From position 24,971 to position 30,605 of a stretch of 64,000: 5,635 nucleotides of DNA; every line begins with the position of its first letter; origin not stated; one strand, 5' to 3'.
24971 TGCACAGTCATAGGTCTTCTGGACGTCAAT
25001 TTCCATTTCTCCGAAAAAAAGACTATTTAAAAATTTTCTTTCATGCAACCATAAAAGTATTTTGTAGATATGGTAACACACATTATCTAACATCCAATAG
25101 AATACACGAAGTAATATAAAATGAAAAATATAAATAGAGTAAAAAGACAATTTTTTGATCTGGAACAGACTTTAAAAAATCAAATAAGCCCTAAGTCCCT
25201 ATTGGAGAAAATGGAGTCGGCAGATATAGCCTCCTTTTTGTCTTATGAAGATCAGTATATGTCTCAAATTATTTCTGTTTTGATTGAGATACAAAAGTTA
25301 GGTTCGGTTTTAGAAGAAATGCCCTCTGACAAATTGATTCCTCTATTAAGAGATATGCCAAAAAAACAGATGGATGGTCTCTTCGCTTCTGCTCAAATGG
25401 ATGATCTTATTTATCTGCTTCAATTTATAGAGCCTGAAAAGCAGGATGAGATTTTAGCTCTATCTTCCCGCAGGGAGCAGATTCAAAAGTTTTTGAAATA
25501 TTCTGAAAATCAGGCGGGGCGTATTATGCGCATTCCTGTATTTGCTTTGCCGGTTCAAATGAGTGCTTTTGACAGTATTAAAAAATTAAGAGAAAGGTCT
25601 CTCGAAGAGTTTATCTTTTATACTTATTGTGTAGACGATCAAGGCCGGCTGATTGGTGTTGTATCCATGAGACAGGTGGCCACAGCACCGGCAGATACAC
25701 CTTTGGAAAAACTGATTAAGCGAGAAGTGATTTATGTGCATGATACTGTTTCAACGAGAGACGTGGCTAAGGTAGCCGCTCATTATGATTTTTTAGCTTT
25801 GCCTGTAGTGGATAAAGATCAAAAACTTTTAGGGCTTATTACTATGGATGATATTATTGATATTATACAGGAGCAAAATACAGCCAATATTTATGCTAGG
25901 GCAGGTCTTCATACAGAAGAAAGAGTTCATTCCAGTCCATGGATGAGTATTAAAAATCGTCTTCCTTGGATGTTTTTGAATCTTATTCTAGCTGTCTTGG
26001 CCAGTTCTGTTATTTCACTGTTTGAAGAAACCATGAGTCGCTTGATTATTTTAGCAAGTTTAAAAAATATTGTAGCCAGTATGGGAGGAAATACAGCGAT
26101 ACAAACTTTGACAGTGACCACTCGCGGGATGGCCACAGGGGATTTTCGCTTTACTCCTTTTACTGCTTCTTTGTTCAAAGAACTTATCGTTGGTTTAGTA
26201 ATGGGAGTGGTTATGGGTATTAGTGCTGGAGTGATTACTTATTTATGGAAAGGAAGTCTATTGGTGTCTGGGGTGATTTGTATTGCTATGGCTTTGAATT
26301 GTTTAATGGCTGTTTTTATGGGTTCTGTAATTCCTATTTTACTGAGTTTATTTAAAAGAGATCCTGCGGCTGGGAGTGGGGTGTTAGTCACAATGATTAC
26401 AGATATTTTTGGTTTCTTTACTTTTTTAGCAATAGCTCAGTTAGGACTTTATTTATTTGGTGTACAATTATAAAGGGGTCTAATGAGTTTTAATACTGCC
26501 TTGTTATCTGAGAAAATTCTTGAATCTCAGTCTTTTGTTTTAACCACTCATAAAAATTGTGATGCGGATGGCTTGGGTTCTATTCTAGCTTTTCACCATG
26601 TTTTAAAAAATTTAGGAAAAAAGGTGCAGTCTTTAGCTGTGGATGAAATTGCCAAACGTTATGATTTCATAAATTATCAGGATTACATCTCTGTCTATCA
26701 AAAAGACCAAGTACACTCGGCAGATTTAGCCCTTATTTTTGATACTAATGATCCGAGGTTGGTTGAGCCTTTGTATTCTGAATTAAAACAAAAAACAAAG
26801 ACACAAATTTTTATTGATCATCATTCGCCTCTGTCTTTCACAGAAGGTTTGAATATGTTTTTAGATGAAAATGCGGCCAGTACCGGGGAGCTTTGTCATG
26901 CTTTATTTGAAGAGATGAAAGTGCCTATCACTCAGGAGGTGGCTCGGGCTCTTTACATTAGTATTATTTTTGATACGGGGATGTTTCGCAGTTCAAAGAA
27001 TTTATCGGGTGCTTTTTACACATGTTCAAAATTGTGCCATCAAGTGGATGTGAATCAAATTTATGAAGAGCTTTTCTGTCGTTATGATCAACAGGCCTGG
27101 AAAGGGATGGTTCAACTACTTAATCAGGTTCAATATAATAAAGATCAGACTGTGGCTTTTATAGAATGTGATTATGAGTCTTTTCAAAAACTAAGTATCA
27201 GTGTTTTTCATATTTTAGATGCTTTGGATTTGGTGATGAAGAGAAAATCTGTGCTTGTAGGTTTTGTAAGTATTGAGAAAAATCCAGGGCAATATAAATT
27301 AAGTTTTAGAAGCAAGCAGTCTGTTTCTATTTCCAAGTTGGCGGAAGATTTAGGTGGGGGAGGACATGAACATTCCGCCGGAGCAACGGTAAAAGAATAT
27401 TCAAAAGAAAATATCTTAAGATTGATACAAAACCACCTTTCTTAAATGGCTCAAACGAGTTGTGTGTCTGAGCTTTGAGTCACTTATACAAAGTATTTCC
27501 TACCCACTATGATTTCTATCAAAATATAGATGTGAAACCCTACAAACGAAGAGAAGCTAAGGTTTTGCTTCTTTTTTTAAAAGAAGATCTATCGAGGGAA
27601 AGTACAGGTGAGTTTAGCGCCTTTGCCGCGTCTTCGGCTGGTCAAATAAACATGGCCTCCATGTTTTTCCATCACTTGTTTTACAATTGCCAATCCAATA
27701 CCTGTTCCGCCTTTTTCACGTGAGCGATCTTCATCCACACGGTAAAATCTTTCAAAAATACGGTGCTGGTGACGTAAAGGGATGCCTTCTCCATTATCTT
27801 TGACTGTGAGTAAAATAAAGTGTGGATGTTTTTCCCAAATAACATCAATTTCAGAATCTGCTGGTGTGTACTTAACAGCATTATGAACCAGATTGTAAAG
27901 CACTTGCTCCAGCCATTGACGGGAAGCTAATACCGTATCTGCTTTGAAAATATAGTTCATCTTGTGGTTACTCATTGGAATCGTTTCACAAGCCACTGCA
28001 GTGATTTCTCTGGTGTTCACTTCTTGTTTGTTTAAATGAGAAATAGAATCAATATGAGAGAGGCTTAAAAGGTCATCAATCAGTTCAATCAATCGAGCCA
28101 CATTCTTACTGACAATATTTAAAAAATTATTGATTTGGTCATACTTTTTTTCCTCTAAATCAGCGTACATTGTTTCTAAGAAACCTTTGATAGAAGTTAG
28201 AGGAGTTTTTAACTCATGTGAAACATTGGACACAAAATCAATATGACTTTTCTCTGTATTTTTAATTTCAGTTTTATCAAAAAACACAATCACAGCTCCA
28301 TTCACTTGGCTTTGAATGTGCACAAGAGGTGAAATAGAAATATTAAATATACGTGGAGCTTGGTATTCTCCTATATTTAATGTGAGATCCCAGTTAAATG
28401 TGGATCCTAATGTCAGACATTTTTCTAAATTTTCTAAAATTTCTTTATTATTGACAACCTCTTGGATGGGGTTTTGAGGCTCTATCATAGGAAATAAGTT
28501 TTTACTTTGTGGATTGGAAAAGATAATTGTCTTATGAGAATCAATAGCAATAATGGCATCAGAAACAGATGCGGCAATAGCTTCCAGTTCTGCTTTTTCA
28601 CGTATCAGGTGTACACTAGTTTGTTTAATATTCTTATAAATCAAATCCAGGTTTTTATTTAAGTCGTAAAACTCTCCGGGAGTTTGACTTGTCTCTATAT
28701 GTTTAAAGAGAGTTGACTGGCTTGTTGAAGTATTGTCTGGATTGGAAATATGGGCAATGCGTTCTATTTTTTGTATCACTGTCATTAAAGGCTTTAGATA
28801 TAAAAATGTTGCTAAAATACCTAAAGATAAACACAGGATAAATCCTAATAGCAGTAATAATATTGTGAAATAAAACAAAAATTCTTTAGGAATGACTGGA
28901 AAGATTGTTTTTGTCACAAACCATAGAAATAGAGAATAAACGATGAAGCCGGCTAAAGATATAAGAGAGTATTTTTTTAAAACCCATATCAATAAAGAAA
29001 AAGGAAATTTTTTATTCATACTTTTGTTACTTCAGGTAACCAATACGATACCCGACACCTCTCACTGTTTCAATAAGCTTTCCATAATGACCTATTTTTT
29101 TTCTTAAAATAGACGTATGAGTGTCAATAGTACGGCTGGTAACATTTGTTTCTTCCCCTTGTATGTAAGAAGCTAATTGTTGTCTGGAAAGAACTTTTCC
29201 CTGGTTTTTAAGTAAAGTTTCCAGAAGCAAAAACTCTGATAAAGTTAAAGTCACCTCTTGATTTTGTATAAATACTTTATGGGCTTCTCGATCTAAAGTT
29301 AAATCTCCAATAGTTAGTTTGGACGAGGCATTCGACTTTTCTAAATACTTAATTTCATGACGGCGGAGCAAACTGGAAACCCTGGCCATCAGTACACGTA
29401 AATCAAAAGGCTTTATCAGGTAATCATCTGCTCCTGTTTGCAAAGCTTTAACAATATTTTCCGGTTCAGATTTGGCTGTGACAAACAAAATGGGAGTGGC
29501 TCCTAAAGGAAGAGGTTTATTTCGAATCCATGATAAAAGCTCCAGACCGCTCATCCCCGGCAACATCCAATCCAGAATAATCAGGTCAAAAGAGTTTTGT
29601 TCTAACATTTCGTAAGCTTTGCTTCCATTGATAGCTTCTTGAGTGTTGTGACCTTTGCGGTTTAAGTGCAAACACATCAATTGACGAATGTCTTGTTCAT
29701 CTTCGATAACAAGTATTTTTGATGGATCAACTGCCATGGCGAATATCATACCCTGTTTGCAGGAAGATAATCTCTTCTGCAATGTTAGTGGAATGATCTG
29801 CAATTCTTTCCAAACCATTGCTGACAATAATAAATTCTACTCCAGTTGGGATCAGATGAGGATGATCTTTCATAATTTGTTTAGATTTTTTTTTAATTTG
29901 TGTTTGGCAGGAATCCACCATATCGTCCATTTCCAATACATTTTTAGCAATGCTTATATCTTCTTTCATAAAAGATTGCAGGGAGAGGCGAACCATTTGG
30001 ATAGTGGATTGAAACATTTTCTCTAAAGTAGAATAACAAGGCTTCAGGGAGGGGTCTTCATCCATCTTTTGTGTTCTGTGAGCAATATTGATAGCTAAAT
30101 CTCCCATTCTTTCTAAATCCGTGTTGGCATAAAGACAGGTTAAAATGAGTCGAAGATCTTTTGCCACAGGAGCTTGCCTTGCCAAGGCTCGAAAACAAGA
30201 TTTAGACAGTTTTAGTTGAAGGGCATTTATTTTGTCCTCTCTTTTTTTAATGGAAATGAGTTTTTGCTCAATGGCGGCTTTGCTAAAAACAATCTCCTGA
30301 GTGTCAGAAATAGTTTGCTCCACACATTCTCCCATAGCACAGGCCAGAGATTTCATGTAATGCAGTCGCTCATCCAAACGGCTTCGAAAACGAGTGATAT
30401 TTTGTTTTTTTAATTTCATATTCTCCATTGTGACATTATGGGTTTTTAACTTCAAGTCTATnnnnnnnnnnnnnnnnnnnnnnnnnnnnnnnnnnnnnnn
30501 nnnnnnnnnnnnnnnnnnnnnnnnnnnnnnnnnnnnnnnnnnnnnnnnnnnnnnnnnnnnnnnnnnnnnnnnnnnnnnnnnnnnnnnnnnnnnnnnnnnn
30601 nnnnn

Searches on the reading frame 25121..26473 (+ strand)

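Call 19: search_protein_families(library=pfam, proteins=[window:25121-26473:+], max_evalue=0.001)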
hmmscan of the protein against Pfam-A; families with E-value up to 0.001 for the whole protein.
window:25121-26473:+ (450 aa): 3 families
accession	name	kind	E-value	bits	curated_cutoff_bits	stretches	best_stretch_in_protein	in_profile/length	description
PF01769.21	MgtE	-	2e-28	99.6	27.6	1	317-438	3-125/125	Divalent cation transporter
PF00571.33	CBS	-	1.2e-16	61.2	24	2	198-250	4-56/57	CBS domain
PF03448.22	MgtE_N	-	1.9e-10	41.6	25.9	1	31-130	1-102/102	MgtE intracellular N domain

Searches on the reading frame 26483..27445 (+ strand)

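Call 19: search_protein_families(library=pfam, proteins=[window:26483-27445:+], max_evalue=0.001)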
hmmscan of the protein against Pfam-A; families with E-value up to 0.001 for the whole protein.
window:26483-27445:+ (320 aa): 2 families
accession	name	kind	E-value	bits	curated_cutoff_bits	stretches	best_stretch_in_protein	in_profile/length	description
PF01368.27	DHH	-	2.5e-15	57.3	28.1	1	19-161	3-125/125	DHH family, N-terminal domain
PF02272.25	DHHA1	-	1.7e-11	44.9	25.9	1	247-316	21-97/102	DHHA1 domain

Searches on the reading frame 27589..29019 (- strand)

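Call 19: search_protein_families(library=pfam, proteins=[window:27589-29019:-], max_evalue=0.001)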
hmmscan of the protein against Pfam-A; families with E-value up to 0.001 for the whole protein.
window:27589-29019:- (476 aa): 3 families
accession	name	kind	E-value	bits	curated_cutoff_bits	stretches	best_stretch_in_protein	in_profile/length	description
PF02518.31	HATPase_c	-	1.1e-27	97.1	26.4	1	367-475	3-108/111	Histidine kinase-, DNA gyrase B-, and HSP90-like ATPase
PF00512.31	HisKA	-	7.5e-16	58.4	26.9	1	261-325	4-65/66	His Kinase A (phospho-acceptor) domain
PF14501.12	HATPase_c_5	-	0.00046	20.5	22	0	373-459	9-88/102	GHKL domain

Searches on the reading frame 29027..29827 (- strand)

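Call 19: search_protein_families(library=pfam, proteins=[window:29027-29827:-], max_evalue=0.001)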
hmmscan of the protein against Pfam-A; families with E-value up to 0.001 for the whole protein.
window:29027-29827:- (266 aa): 3 families
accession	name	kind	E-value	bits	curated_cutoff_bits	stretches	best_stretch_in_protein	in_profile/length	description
PF00072.30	Response_reg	-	1.6e-30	105.9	30.2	1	38-150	1-110/111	Response regulator receiver domain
PF00486.34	Trans_reg_C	-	1.2e-21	77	26.2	1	189-262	1-77/77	Transcriptional regulatory protein, C terminal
PF08279.18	HTH_11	-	5.6e-05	23.4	25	1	200-261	4-55/55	HTH domain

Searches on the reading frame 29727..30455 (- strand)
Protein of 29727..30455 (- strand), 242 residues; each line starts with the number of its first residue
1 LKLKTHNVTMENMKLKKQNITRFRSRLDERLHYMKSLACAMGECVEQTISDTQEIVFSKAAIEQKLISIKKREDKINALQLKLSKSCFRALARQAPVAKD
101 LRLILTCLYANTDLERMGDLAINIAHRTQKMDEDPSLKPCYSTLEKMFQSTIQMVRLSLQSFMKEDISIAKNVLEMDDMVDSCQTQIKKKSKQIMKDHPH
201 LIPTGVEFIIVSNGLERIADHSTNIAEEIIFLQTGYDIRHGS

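Call 19: search_protein_families(library=pfam, proteins=[window:29727-30455:-], max_evalue=0.001)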
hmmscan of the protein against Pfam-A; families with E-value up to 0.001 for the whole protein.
window:29727-30455:- (242 aa): 1 family
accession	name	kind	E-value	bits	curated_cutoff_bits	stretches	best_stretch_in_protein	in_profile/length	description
PF01895.24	PhoU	-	1.8e-36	124.8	23.5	2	144-229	1-89/89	PhoU domain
